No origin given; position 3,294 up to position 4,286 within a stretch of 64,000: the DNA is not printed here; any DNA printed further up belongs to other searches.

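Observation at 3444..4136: Catalytically degenerate LigD-ligase-like protein encoded directly downstream of ku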

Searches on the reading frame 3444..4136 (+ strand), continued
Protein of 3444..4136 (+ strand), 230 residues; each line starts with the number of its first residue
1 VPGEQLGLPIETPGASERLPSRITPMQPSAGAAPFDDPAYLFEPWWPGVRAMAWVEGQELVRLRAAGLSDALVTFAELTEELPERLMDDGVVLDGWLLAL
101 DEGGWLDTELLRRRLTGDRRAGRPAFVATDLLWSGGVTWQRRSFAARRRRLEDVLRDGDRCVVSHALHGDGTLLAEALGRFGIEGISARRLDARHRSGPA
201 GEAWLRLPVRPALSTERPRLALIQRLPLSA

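Call 31: find_related_loci(query=A1, collection=genome_contigs, flank=6000)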
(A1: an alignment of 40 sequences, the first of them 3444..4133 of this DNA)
Query A1 (230 aa) in genome_contigs; peptide patterns used: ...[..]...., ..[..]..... (x = any residue, [..] = any of these).
224 stretches matched a pattern; 141 encode a relative of the query (tblastn E <= 1e-3); the best 80 are kept; 80 distinct loci.
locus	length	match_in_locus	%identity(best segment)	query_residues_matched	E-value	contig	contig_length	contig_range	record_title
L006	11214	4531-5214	79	1-229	7e-113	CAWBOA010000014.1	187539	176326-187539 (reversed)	MAG: uncultured Chloroflexia bacterium isolate MFD09206.bin.2.125 genome assembly, contig: contig_7994, whole genome sho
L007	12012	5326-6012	76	1-229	3e-111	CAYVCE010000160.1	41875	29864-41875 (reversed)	MAG TPA_asm: uncultured Steroidobacteraceae bacterium isolate binchicken_co31_408 genome assembly, contig: k141_4220533,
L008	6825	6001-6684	76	1-228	3e-111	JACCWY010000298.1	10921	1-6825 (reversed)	MAG: Chloroflexota bacterium isolate MGR_bin164 SD2897-2912_k127_5308617, whole genome shotgun sequence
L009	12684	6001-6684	76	1-228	9e-110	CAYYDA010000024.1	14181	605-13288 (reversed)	MAG TPA_asm: uncultured Steroidobacteraceae bacterium isolate SRP136066_co1_128 genome assembly, contig: NODE_4926_lengt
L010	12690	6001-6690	82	1-229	3e-109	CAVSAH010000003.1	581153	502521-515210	MAG: uncultured Chloroflexia bacterium isolate MFD02242.bin.2.21 genome assembly, contig: contig_21968, whole genome sho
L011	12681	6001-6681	77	1-228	9e-107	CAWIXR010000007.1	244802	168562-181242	MAG: uncultured Chloroflexia bacterium isolate MFD05747.bin.1.166 genome assembly, contig: contig_53634, whole genome sh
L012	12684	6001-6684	73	1-228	2e-107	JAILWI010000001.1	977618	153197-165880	MAG: Chloroflexota bacterium isolate ECS24B4 ECS24B4_1, whole genome shotgun sequence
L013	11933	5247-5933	74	1-229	3e-106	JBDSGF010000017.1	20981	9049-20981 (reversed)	MAG: Candidatus Limnocylindria bacterium isolate cluster1_bin.246 k127_41841, whole genome shotgun sequence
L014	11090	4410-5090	73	1-228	5e-106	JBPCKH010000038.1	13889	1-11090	MAG: Candidatus Limnocylindria bacterium isolate TH_ant_mag_47 S1Ck127_4130001_flag_0_multi_7.9253_len_13889, whole geno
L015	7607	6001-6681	75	1-228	1e-105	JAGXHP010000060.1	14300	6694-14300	MAG: Chloroflexota bacterium isolate LH_M65 k141_472248, whole genome shotgun sequence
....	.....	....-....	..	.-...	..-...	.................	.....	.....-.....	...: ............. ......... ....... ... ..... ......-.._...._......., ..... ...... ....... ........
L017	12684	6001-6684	74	1-229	1e-105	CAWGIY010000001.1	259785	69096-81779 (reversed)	MAG: uncultured Chloroflexia bacterium isolate MFD05747.bin.1.151 genome assembly, contig: contig_13090, whole genome sh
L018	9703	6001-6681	75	1-228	2e-105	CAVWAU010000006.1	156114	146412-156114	MAG: uncultured Chloroflexia bacterium isolate MFD05454.bin.3.409 genome assembly, contig: contig_3467, whole genome sho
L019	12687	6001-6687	73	1-229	2e-105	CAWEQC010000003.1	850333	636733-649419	MAG: uncultured Chloroflexia bacterium isolate MFD09212.bin.2.193 genome assembly, contig: contig_22490, whole genome sh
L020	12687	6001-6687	78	1-230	2e-105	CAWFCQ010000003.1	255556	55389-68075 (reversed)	MAG: uncultured Chloroflexia bacterium isolate MFD02360.bin.2.267 genome assembly, contig: contig_13703, whole genome sh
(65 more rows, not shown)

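Call 36: find_homologous_proteins(query=A4, max_evalue=1e-10)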
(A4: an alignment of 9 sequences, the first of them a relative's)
Query A4 (9 sequences) (247 aa, profile of the alignment): 528 proteins with E <= 1e-10 among 8000 candidates; the best 120 are listed.
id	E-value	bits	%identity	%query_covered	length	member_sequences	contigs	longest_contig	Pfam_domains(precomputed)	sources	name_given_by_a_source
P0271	4.2e-95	336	45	98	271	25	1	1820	PF01068.27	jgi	-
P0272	2.1e-94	334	45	100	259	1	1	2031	PF01068.27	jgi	jgi:bifunctional non-homologous end joining protein LigD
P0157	3.0e-94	333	100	100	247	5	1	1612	PF01068.27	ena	-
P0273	4.4e-94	333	46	98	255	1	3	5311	PF01068.27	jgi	jgi:bifunctional non-homologous end joining protein LigD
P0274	5.2e-94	332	46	100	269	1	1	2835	PF01068.27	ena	-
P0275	1.2e-93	331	47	100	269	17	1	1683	PF01068.27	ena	-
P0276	1.5e-93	331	47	100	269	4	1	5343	PF01068.27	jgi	-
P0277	1.6e-93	331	46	100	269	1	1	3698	PF01068.27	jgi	jgi:bifunctional non-homologous end joining protein LigD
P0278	1.8e-93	331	50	85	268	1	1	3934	PF01068.27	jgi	jgi:bifunctional non-homologous end joining protein LigD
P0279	2.1e-93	330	46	98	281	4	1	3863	PF01068.27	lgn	-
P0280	5.6e-93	329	46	100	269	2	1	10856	PF01068.27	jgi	jgi:bifunctional non-homologous end joining protein LigD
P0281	7.3e-93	329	45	98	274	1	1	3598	PF01068.27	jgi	jgi:bifunctional non-homologous end joining protein LigD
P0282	8.1e-93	328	46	100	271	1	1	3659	PF01068.27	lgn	-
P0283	8.3e-93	328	49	99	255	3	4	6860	PF01068.27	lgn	-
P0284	1.4e-92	328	46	100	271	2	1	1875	PF01068.27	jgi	-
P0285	1.4e-92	328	47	98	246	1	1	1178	PF01068.27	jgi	-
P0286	1.5e-92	328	47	100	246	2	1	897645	PF01068.27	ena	-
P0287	1.6e-92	328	49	98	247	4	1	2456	PF01068.27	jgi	jgi:bifunctional non-homologous end joining protein LigD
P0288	1.7e-92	327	47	100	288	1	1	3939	PF01068.27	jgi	jgi:bifunctional non-homologous end joining protein LigD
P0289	1.7e-92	327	45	100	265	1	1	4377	PF01068.27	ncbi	ncbi:MAG: hypothetical protein ABIV26_05070 [Candidatus Limnocylindrales bacterium]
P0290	2.0e-92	327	47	100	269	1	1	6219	PF01068.27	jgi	-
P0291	2.3e-92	327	44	100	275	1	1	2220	PF01068.27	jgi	jgi:bifunctional non-homologous end joining protein LigD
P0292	2.4e-92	327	44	100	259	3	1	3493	PF01068.27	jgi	jgi:bifunctional non-homologous end joining protein LigD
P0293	2.6e-92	327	44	98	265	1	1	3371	PF01068.27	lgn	-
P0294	2.9e-92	327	47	98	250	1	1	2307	PF01068.27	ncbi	-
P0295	3.2e-92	326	46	98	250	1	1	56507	PF01068.27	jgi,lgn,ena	-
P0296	3.9e-92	326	46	100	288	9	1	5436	PF01068.27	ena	-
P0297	4.2e-92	326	46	100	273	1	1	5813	PF01068.27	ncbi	ncbi:MAG: hypothetical protein ABI555_10110 [Chloroflexota bacterium]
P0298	4.3e-92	326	46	100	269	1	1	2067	PF01068.27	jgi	-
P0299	4.8e-92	326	45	98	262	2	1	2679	PF01068.27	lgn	-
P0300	4.8e-92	326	47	100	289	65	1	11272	PF01068.27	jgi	jgi:bifunctional non-homologous end joining protein LigD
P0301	5.2e-92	326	45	100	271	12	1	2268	PF01068.27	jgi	jgi:bifunctional non-homologous end joining protein LigD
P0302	7.5e-92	325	48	99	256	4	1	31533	PF01068.27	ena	-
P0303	1.1e-91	325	46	98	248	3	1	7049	PF01068.27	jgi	-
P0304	1.1e-91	325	47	98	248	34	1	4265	PF01068.27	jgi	jgi:bifunctional non-homologous end joining protein LigD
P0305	1.6e-91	324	48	100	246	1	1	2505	PF01068.27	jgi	jgi:ATP-dependent DNA ligase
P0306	1.9e-91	324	46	98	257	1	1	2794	PF01068.27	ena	-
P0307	2.7e-91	323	49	98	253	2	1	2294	PF01068.27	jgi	jgi:bifunctional non-homologous end joining protein LigD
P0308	3.0e-91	323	45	98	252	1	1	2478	PF01068.27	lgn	-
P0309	3.4e-91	323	47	98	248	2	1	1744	PF01068.27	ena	-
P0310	3.9e-91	323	46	100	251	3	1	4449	PF01068.27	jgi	jgi:bifunctional non-homologous end joining protein LigD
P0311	5.0e-91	323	45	100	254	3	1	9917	PF01068.27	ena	-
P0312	8.3e-91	322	43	93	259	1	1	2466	PF01068.27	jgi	jgi:bifunctional non-homologous end joining protein LigD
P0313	1.1e-90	321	46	98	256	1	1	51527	PF01068.27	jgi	jgi:bifunctional non-homologous end joining protein LigD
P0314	1.2e-90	321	44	98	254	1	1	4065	PF01068.27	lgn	-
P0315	1.9e-90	321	45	100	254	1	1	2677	PF01068.27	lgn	-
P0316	2.0e-90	321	46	98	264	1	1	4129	PF01068.27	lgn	-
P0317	2.1e-90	321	45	100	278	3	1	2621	PF01068.27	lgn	-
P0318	3.4e-90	320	48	99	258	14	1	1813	PF01068.27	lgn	-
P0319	4.4e-90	319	43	99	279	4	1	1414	PF01068.27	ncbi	-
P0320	5.2e-90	319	50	98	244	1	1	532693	PF01068.27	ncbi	-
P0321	5.2e-90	319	47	98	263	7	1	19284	PF01068.27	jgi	jgi:ATP-dependent DNA ligase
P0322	6.4e-90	319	50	98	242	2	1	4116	PF01068.27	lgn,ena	-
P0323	8.6e-90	319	43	98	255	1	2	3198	PF01068.27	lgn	-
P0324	1.1e-89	318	84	98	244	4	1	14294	PF01068.27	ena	-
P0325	1.4e-89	318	45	98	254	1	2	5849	PF01068.27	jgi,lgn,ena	-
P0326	1.7e-89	318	40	98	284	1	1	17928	PF01068.27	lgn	-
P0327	1.9e-89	317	85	98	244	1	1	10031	PF01068.27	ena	-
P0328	2.0e-89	317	48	98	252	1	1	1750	PF01068.27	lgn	-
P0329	2.3e-89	317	46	98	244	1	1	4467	PF01068.27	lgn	-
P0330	3.0e-89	317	45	100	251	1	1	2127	PF01068.27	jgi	jgi:bifunctional non-homologous end joining protein LigD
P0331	3.6e-89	316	45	79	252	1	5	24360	PF01068.27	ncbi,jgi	ncbi:MAG TPA: hypothetical protein VIK65_02135 [Candidatus Limnocylindrales bacterium]|jgi:bifunctio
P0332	4.3e-89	316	44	98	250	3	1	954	PF01068.27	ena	-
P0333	4.6e-89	316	84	98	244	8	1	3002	PF01068.27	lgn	-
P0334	6.4e-89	316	47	98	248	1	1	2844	PF01068.27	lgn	-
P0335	7.9e-89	315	47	98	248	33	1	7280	PF01068.27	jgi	jgi:bifunctional non-homologous end joining protein LigD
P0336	9.3e-89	315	50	100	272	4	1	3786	PF01068.27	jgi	jgi:bifunctional non-homologous end joining protein LigD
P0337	1.0e-88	315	45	100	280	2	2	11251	PF01068.27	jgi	jgi:ATP-dependent DNA ligase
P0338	1.1e-88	315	41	98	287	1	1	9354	PF01068.27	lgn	-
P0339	1.2e-88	315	46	100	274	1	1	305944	PF01068.27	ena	-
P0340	1.3e-88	315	45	98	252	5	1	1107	PF01068.27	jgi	jgi:bifunctional non-homologous end joining protein LigD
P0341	1.5e-88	314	45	100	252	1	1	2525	PF01068.27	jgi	jgi:bifunctional non-homologous end joining protein LigD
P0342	1.5e-88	314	49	98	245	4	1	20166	PF01068.27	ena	-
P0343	1.7e-88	314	84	100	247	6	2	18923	PF01068.27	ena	-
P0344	1.7e-88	314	82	100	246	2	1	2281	PF01068.27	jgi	jgi:ATP-dependent DNA ligase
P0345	1.7e-88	314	44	98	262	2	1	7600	PF01068.27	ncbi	-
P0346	2.2e-88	314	80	98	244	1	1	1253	PF01068.27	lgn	-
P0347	2.3e-88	314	44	98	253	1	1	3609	PF01068.27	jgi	jgi:bifunctional non-homologous end joining protein LigD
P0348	2.7e-88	314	46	98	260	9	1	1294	PF01068.27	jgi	jgi:bifunctional non-homologous end joining protein LigD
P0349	4.1e-88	313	45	100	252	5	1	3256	PF01068.27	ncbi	-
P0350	4.2e-88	313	47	98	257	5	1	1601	PF01068.27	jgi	-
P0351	4.2e-88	313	48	98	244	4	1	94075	PF01068.27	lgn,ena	-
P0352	4.8e-88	313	80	98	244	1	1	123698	PF01068.27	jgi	jgi:ATP-dependent DNA ligase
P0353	5.1e-88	313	45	98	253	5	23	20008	PF01068.27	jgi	jgi:ATP-dependent DNA ligase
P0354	5.2e-88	313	43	98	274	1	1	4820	PF01068.27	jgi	jgi:bifunctional non-homologous end joining protein LigD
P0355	5.7e-88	313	45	93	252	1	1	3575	PF01068.27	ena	-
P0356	5.9e-88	313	84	100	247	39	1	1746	PF01068.27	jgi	jgi:ATP-dependent DNA ligase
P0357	6.2e-88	312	83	100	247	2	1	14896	PF01068.27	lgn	-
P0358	6.6e-88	312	47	92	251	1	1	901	PF01068.27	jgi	jgi:ATP-dependent DNA ligase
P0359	8.2e-88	312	48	100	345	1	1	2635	PF01068.27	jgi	jgi:ATP dependent DNA ligase domain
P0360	8.2e-88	312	74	98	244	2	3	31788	PF01068.27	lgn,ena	-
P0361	8.7e-88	312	47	100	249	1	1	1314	PF01068.27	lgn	-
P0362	8.8e-88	312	83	100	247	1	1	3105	PF01068.27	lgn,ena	-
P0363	9.9e-88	312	77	98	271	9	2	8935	PF01068.27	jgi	-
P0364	1.3e-87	311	86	98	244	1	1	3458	PF01068.27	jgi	jgi:ATP-dependent DNA ligase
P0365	1.3e-87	311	80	98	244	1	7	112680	PF01068.27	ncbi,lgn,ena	-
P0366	1.3e-87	311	46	98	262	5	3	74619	PF01068.27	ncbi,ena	-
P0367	1.3e-87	311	85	98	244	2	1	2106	PF01068.27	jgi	jgi:bifunctional non-homologous end joining protein LigD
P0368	1.3e-87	311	79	100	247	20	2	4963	PF01068.27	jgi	jgi:ATP-dependent DNA ligase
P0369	1.4e-87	311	80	98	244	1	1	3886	PF01068.27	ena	-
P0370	1.7e-87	311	47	99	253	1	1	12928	PF01068.27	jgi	jgi:bifunctional non-homologous end joining protein LigD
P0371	1.8e-87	311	84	98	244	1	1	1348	PF01068.27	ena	-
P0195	2.0e-87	311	45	84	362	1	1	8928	PF01068.27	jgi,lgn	jgi:ATP-dependent DNA ligase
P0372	2.1e-87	311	39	98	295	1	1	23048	PF01068.27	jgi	jgi:ATP-dependent DNA ligase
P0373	2.1e-87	311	46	100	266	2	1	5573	PF01068.27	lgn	-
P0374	2.1e-87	311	46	100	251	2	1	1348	PF01068.27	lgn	-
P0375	2.5e-87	310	48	98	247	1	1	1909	PF01068.27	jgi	jgi:bifunctional non-homologous end joining protein LigD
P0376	2.7e-87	310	43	98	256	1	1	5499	PF01068.27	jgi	jgi:ATP-dependent DNA ligase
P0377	2.9e-87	310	41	100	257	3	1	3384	PF01068.27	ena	-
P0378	3.5e-87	310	77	98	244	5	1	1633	PF01068.27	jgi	-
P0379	3.6e-87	310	83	100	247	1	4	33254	PF01068.27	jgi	jgi:ATP-dependent DNA ligase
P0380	5.0e-87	309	45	98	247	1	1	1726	PF01068.27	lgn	-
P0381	5.4e-87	309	76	98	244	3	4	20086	PF01068.27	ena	-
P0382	5.5e-87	309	79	98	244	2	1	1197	PF01068.27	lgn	-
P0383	5.7e-87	309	47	100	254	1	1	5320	PF01068.27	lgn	-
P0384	6.5e-87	309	79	99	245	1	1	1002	PF01068.27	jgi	jgi:ATP-dependent DNA ligase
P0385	6.6e-87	309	69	98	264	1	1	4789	PF01068.27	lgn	-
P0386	6.8e-87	309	45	98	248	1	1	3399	PF01068.27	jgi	jgi:bifunctional non-homologous end joining protein LigD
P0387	7.0e-87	309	47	100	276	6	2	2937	PF01068.27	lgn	-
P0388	7.3e-87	309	76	98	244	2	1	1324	PF01068.27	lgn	-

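Call 37: find_encoding_contigs(protein=P0286, flank=8000, max_places=2)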
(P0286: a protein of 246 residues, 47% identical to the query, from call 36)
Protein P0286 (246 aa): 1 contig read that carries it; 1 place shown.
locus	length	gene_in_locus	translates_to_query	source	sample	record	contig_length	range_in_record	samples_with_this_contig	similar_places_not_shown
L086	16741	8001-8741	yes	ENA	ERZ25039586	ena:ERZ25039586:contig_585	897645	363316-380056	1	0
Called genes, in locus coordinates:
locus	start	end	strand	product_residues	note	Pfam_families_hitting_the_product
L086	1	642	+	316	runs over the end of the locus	PF13964:Beta-prop_Calicin, PF25210:Kelch_FKB95 (weak), PF13415:Beta-prop_FBX42 (weak), PF24996:NANM (faint), PF01344:Kelch_1, PF07646:Kelch_2 (faint), PF24681:Kelch_KLHDC2_KLHL20_DRC7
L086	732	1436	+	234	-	PF08241:Methyltransf_11, PF13649:Methyltransf_25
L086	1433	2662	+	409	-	PF01266:DAO (weak), PF01494:FAD_binding_3, PF04820:Trp_halogenase (faint), PF05834:Lycopene_cycl (faint)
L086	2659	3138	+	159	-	PF00293:NUDIX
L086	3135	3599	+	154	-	PF10604:Polyketide_cyc2, PF03364:Polyketide_cyc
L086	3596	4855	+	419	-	PF00109:ketoacyl-synt, PF00108:Thiolase_N (faint), PF02801:Ketoacyl-synt_C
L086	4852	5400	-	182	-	PF12728:HTH_17 (faint)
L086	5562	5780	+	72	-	-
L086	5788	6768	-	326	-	PF01791:DeoC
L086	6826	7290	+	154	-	PF13473:Cupredoxin_1 (weak), PF00127:Copper-bind (weak)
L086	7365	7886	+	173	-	PF13473:Cupredoxin_1, PF00127:Copper-bind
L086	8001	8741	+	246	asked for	PF01068:DNA_ligase_A_M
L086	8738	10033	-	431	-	PF12698:ABC2_membrane_3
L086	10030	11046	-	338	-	PF00005:ABC_tran, PF13304:AAA_21, PF13732:DrrA1-3_C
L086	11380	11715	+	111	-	PF03795:YCII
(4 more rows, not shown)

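Call 38: find_encoding_contigs(protein=P0320, flank=8000, max_places=2)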
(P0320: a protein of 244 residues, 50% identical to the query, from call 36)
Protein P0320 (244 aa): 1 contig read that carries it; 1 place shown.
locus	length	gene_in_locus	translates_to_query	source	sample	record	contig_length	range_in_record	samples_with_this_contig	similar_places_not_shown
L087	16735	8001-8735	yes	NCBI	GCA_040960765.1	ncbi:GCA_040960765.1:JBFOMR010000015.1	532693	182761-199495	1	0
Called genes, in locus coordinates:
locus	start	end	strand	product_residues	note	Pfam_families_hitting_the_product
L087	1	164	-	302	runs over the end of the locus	PF00005:ABC_tran, PF13304:AAA_21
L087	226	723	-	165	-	PF12802:MarR_2, PF01047:MarR (weak), PF27059:HTH_MmpR5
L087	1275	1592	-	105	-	PF03319:EutN_CcmL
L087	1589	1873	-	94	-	PF03319:EutN_CcmL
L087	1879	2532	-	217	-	PF00936:BMC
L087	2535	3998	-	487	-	PF00171:Aldedh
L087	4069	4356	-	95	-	PF03319:EutN_CcmL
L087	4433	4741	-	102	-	PF00936:BMC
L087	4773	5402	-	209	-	PF27545:CsoS1D_N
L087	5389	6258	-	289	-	PF01791:DeoC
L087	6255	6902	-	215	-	PF02502:LacAB_rpiB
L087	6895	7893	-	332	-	PF04198:Sugar-bind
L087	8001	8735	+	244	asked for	PF01068:DNA_ligase_A_M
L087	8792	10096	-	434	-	PF12679:ABC2_membrane_2 (weak), PF12698:ABC2_membrane_3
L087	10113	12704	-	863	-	PF00690:Cation_ATPase_N, PF00122:E1-E2_ATPase, PF00702:Hydrolase, PF00689:Cation_ATPase_C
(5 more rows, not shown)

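Call 39: find_encoding_contigs(protein=P0352, flank=8000, max_places=2)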
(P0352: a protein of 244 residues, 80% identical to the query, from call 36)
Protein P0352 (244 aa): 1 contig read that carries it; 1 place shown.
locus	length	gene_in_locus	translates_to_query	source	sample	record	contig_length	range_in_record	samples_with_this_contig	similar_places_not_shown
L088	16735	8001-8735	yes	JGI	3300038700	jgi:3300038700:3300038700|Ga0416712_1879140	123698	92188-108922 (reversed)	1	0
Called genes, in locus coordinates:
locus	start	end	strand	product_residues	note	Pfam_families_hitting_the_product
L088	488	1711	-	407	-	PF00909:Ammonium_transp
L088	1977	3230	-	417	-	PF00909:Ammonium_transp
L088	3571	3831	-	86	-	-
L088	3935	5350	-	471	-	PF00206:Lyase_1, PF14698:ASL_C2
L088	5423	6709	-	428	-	PF07690:MFS_1, PF12832:MFS_1_like, PF07690:MFS_1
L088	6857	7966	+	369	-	PF03976:PPK2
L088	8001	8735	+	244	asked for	PF01068:DNA_ligase_A_M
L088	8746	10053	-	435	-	PF12698:ABC2_membrane_3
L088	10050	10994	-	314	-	PF00005:ABC_tran, PF13304:AAA_21, PF13732:DrrA1-3_C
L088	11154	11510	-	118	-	PF09946:DUF2178 (weak)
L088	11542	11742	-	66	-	PF13560:HTH_31, PF01381:HTH_3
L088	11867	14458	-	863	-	PF00690:Cation_ATPase_N, PF00122:E1-E2_ATPase, PF00702:Hydrolase, PF00689:Cation_ATPase_C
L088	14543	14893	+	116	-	PF06155:GBBH-like_N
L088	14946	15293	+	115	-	PF01906:YbjQ_1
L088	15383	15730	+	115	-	-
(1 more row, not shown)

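Call 46: predict_structure(alignment_id=A5)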
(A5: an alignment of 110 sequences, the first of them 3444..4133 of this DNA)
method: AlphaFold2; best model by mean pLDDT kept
length: 230 residues; sequences in the alignment: 110
mean_pLDDT: 87.9   pTM: 0.83
mean pLDDT of the five models: 87.9, 87.6, 87.0, 86.9, 86.5
residues with pLDDT >= 90: 173; 70-90: 23; 50-70: 14; < 50: 20
segments of 3 or more residues with pLDDT < 50: 1-13, 225-230
pLDDT, mean of each block of 10 residues (from residue 1): 45 64 94 98 96 96 93 95 95 97 91 95 96 95 97 93 94 92 94 96 96 65 44
secondary structure, 60 per line:
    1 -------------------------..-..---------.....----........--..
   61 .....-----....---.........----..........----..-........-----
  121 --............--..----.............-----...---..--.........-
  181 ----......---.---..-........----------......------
elements in order: E40-44 E49-56 E59-65 H71-74 H78-85 E91-100 H108-115 E123-134 H144-154 E161-163 H171-179 E185-190 E204-208 H220-224

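Call 49: fold_search(model_id=the predicted structure, library=pdb)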
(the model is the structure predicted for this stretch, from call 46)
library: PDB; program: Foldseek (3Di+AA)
matches with E <= 10: 338; with E <= 0.001: 104
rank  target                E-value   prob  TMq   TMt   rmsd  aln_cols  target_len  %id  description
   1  9df9                  1.9e-13  1.00  0.72  0.31   2.8       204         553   24  Thermococcus gammatolerans DNA Ligase (released 2026-03-18)
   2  4eq5                  2.4e-13  1.00  0.72  0.33   2.7       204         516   22  DNA ligase from the archaeon Thermococcus sibiricus (released 2012-05-09)
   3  2cfm                  2.9e-13  1.00  0.73  0.31   2.7       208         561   24  ATP-DEPENDENT DNA LIGASE FROM PYROCOCCUS FURIOSUS (released 2006-07-12)
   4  3rr5                  3.3e-13  1.00  0.72  0.31   2.6       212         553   21  DNA ligase from the archaeon Thermococcus sp. 1519 (released 2012-04-11)
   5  6wbo                  3.5e-13  1.00  0.73  0.32   2.7       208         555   22  DNA-Ligase from Thermococcus gammatolerans (released 2021-05-05)
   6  9dfa                  7.6e-13  1.00  0.72  0.32   3.2       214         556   22  Thermococcus gammatolerans DNA Ligase (released 2026-03-18)
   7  6nhx                  8.1e-11  1.00  0.68  0.53   2.6       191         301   27  mycobacterial DNA ligase D complexed with ATP and MES (released 2019-02-13)
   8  1vs0_B                9.8e-11  1.00  0.66  0.51   2.8       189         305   27  Crystal Structure of the Ligase Domain from M. tuberculosis LigD at 2.4A (released 2006-02-28)
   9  2hiv                  1.8e-10  1.00  0.64  0.27   3.9       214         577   16  ATP-dependent DNA ligase from S. solfataricus (released 2006-11-07)
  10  3l2p_A                1.9e-10  1.00  0.67  0.31   3.7       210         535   18  Human DNA Ligase III Recognizes DNA Ends by Dynamic Switching Between Two DNA Bound States (released 2010-07-14)
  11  10ye_L                2.9e-10  1.00  0.62  0.68   4.2       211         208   18  DNA Ligase IIIa bound to nucleosome containing a nick at SHL0 (released 2026-03-18)
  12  1vs0_A                4.7e-10  1.00  0.66  0.52   2.7       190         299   28  Crystal Structure of the Ligase Domain from M. tuberculosis LigD at 2.4A (released 2006-02-28)
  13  6nhz                  8.7e-10  1.00  0.70  0.54   2.6       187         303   29  mycobacterial DNA ligase D complexed with ATP and Mg (released 2019-02-13)
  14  7rpo_E                9.2e-10  1.00  0.67  0.37   3.7       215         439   17  Archaeal DNA ligase and heterotrimeric PCNA in complex with non-ligatable DNA (released 2021-11-17)
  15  9n83_F                1.0e-09  1.00  0.62  0.18   4.5       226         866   15  The ligation complex in the NHEJ pathway (released 2025-04-23)
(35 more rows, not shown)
